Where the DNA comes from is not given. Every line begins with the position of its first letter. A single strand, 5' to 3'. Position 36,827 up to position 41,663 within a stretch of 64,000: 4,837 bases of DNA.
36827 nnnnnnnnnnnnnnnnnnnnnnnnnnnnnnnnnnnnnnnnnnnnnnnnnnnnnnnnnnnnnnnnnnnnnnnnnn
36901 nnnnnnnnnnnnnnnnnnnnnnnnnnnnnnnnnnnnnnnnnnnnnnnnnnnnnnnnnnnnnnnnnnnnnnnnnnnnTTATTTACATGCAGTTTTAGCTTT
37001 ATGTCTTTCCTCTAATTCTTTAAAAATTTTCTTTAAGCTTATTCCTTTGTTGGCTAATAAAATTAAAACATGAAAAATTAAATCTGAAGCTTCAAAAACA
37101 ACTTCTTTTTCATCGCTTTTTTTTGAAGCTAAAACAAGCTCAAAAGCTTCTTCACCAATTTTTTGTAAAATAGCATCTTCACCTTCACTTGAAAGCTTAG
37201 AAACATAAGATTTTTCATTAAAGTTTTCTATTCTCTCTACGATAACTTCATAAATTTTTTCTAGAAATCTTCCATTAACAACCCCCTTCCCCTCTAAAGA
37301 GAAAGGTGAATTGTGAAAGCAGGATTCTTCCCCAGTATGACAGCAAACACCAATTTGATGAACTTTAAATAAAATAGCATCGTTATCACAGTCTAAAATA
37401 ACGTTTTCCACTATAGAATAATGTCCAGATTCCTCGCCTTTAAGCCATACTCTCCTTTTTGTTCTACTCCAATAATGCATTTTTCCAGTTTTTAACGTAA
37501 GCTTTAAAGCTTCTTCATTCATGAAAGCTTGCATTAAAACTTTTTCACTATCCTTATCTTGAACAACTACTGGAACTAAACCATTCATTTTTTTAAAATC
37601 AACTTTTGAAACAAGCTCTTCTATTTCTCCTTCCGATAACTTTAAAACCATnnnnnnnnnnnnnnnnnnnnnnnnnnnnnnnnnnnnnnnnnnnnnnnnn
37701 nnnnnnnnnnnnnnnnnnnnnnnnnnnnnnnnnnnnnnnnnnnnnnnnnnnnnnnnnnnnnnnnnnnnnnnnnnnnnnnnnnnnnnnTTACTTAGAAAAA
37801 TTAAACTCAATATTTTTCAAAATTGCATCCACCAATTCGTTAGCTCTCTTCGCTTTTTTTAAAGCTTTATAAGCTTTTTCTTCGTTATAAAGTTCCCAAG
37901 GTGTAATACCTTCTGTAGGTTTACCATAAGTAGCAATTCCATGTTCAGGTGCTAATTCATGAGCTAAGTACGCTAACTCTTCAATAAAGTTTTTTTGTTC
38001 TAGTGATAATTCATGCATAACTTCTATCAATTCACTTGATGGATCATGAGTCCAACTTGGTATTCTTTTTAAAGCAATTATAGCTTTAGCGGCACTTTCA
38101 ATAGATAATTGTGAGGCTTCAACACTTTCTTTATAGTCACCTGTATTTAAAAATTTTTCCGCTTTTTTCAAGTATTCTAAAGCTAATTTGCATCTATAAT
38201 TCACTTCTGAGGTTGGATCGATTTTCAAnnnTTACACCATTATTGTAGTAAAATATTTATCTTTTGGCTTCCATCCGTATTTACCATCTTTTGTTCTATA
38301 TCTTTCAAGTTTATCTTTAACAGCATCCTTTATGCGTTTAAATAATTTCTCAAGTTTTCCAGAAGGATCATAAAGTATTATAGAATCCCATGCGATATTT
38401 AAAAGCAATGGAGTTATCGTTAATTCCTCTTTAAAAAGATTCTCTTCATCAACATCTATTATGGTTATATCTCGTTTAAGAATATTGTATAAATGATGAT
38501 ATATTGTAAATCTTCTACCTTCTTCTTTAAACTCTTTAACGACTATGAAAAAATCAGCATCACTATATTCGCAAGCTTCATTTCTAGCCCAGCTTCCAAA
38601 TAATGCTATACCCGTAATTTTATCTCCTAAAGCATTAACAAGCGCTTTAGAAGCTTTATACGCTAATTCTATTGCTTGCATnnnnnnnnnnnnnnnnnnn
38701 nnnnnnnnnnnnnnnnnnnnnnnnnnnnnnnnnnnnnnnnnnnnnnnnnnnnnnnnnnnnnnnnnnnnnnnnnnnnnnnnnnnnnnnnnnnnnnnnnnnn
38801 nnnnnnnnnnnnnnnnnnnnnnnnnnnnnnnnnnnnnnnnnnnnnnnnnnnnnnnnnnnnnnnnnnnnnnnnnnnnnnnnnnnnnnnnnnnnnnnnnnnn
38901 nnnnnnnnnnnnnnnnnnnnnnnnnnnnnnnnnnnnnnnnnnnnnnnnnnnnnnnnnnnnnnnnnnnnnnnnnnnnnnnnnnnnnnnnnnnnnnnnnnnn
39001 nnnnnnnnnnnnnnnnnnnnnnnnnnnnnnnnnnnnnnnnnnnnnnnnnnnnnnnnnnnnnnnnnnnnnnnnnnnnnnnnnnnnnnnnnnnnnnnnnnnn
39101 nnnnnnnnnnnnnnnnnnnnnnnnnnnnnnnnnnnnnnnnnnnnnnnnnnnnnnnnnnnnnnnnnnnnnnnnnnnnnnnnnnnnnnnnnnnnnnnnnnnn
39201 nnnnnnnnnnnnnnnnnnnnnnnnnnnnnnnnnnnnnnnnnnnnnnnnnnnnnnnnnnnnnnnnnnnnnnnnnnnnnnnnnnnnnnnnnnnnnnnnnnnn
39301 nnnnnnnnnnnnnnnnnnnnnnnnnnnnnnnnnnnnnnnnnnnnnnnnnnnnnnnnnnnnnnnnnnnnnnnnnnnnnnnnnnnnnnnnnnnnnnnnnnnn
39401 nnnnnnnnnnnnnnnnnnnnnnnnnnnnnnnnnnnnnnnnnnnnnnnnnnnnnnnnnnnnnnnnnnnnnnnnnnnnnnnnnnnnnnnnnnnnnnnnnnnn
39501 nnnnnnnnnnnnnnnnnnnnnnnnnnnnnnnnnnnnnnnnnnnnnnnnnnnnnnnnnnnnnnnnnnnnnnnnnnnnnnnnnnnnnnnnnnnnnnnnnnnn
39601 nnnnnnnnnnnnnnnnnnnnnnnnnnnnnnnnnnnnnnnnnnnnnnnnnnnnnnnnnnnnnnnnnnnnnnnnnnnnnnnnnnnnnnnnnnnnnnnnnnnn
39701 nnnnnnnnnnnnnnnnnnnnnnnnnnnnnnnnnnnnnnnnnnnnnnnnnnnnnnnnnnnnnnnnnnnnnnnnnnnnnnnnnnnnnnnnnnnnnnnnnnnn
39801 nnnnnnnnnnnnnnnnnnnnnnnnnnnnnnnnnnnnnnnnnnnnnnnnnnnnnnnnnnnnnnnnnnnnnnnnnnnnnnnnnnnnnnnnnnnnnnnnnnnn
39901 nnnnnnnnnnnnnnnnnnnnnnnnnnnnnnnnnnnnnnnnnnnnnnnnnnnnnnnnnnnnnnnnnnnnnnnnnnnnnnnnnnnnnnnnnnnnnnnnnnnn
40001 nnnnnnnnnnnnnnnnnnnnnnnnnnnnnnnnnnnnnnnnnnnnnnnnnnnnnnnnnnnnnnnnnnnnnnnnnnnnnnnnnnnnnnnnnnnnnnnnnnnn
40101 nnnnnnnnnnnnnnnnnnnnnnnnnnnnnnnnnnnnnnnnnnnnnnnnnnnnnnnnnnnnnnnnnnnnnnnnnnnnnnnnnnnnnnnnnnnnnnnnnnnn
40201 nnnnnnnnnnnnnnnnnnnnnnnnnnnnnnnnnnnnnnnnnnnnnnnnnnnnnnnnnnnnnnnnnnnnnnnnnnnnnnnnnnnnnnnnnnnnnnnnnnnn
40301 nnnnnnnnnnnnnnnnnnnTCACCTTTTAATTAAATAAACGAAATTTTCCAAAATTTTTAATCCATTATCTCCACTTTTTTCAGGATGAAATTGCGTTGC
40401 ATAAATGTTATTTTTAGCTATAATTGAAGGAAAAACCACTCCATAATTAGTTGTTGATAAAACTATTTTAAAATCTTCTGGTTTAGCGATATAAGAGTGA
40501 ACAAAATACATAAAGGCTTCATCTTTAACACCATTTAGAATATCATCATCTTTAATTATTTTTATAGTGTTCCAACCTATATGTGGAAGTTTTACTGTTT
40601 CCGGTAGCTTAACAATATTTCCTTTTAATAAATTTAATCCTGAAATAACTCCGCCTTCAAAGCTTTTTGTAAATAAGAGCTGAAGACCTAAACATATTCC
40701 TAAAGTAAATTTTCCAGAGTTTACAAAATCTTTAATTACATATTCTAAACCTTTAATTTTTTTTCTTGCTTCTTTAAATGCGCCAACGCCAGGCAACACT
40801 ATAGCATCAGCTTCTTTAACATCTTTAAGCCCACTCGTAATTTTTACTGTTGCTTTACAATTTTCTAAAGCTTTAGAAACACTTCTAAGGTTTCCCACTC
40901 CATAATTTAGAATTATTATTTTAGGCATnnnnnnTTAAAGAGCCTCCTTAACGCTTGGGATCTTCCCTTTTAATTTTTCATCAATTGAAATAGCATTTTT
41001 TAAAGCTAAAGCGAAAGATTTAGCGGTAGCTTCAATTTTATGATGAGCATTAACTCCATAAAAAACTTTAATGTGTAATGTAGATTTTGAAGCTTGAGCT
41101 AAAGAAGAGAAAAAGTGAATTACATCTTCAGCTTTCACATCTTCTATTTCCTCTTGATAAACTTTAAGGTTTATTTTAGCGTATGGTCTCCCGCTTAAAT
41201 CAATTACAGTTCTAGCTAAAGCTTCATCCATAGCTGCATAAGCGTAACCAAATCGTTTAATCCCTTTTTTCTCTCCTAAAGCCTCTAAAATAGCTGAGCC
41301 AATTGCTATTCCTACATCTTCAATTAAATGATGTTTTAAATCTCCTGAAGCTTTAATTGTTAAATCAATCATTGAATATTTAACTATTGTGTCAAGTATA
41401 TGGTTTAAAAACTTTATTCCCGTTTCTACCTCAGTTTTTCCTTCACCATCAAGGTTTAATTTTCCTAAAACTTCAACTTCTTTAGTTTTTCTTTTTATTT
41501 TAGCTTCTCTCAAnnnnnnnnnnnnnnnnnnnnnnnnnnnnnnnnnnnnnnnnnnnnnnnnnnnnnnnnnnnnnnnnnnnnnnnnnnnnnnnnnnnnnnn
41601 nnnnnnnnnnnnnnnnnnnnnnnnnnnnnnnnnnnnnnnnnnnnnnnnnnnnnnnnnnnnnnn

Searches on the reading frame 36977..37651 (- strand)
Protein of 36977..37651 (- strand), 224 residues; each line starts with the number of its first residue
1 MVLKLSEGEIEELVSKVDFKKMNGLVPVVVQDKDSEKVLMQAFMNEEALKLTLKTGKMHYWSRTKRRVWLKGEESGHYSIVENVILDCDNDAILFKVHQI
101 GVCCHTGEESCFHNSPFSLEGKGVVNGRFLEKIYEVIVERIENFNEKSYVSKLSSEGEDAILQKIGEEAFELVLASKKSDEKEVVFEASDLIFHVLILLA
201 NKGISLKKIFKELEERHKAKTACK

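Call 3: search_protein_families(library=pfam, proteins=[window:36977-37651:-], max_evalue=0.01)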
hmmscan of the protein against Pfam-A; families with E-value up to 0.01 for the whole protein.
window:36977-37651:- (224 aa): 3 families
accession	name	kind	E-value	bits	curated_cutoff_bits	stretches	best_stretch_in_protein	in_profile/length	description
PF01502.23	PRA-CH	-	5.3e-32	109.9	27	1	40-113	1-74/74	Phosphoribosyl-AMP cyclohydrolase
PF01503.22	PRA-PH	-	8.1e-20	71.5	21.3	1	131-217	2-86/86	Phosphoribosyl-ATP pyrophosphohydrolase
PF03819.22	MazG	-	0.00053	20.7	22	1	158-213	3-62/74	MazG nucleotide pyrophosphohydrolase domain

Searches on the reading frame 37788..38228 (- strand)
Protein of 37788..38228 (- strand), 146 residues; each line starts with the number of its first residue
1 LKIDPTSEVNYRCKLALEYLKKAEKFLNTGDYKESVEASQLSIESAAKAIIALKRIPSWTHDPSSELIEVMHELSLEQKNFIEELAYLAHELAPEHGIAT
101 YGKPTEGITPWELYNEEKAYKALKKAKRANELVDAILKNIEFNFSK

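Call 3: search_protein_families(library=pfam, proteins=[window:37788-38228:-], max_evalue=0.01)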
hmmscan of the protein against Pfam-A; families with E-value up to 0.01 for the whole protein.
window:37788-38228:- (146 aa): 2 families
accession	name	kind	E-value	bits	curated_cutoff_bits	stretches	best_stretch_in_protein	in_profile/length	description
PF05168.19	HEPN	-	9.3e-12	45.6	22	1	12-133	4-114/117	HEPN domain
PF05942.16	PaREP1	-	0.0027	18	24.4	1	12-63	2-52/115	Archaeal PaREP1/PaREP8 family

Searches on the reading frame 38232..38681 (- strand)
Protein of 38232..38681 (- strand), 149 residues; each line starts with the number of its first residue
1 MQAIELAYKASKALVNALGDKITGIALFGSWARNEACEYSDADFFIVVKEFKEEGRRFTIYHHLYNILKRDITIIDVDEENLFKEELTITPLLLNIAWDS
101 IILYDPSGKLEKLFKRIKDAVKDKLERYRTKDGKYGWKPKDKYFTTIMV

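Call 3: search_protein_families(library=pfam, proteins=[window:38232-38681:-], max_evalue=0.01)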
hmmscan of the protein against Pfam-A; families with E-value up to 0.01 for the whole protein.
window:38232-38681:- (149 aa): 3 families
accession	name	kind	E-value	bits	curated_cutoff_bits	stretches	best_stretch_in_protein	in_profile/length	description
PF18765.7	Polbeta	-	5.8e-11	42.9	26.9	1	20-87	11-80/93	Polymerase beta, Nucleotidyltransferase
PF01909.29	NTP_transf_2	-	7.4e-09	36.3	21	1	20-81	13-52/93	Nucleotidyltransferase domain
PF20879.2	SidM_N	-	0.0033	17.2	27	1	26-70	63-107/285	SidM, N-terminal domain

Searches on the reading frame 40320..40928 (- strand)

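Call 3: search_protein_families(library=pfam, proteins=[window:40320-40928:-], max_evalue=0.01)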
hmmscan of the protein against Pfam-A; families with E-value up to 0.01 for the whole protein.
window:40320-40928:- (202 aa): 4 families
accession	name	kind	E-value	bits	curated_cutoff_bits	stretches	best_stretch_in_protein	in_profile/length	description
PF00117.34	GATase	-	1e-21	77.9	22.8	1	7-198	3-188/190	Glutamine amidotransferase class-I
PF01174.25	SNO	-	4.8e-08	33.5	27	1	12-198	6-184/188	SNO glutamine amidotransferase family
PF07685.20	GATase_3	-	1.2e-05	25.4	27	1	21-105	19-115/196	CobB/CobQ-like glutamine amidotransferase domain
PF01965.30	DJ-1_PfpI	-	1.9e-05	25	26.6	1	26-93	46-116/165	DJ-1/PfpI family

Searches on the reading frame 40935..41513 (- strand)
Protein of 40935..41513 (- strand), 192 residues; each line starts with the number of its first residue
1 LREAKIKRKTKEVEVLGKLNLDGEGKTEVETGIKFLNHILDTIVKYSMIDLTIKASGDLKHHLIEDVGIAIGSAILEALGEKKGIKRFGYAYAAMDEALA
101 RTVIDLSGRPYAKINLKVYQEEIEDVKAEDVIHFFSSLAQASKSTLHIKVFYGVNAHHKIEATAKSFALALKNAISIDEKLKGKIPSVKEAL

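Call 3: search_protein_families(library=pfam, proteins=[window:40935-41513:-], max_evalue=0.01)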
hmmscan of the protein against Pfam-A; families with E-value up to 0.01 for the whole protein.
window:40935-41513:- (192 aa): 1 family
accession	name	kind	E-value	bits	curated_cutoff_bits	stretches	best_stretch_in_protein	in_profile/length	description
PF00475.24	IGPD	-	2.6e-53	180.4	27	1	31-171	1-144/144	Imidazoleglycerol-phosphate dehydratase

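Call 4: search_protein_families(library=ncbifam, proteins=[window:40935-41513:-], max_evalue=0.01)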
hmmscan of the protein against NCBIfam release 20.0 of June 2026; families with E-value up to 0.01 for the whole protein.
window:40935-41513:- (192 aa): 13 families
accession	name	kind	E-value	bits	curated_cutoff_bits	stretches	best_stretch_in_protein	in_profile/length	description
NF002111.0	PRK00951.2-1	equivalog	1.5e-65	220.5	231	1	1-192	3-194/194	imidazoleglycerol-phosphate dehydratase HisB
NF002109.0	PRK00951.1-5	equivalog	3.4e-62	209.7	278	1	1-192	2-196/196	imidazoleglycerol-phosphate dehydratase HisB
NF002116.0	PRK00951.2-6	equivalog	1.8e-61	207.5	269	1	2-191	4-196/197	imidazoleglycerol-phosphate dehydratase HisB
NF002106.0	PRK00951.1-1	equivalog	9.7e-61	204.8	283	1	1-192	3-197/197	imidazoleglycerol-phosphate dehydratase HisB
NF002108.0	PRK00951.1-3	equivalog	2.7e-60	203.6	328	1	1-191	9-202/205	imidazoleglycerol-phosphate dehydratase HisB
NF002114.0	PRK00951.2-4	equivalog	4.6e-60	202.5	189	1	4-192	2-190/190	imidazoleglycerol-phosphate dehydratase HisB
NF002112.0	PRK00951.2-2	equivalog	2.8e-59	200.1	315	1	1-190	1-192/194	imidazoleglycerol-phosphate dehydratase HisB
NF003937.0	PRK05446.1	equivalog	4.1e-57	193.8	443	1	2-190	167-353/355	bifunctional histidinol-phosphatase/imidazoleglycerol-phosphate dehydratase HisB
NF002115.0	PRK00951.2-5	equivalog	1.8e-56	191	289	1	1-190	2-193/195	imidazoleglycerol-phosphate dehydratase HisB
NF002110.2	PRK00951.1-6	equivalog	3e-55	187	266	1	2-192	1-199/199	imidazoleglycerol-phosphate dehydratase HisB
NF002107.0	PRK00951.1-2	equivalog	9.4e-55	185.3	267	1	1-189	1-191/194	imidazoleglycerol-phosphate dehydratase HisB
NF002113.0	PRK00951.2-3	equivalog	1.2e-48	165.5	288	1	1-183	1-182/190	imidazoleglycerol-phosphate dehydratase HisB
NF010121.0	PRK13598.1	equivalog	2.2e-48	164.6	295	1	2-180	3-184/193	imidazoleglycerol-phosphate dehydratase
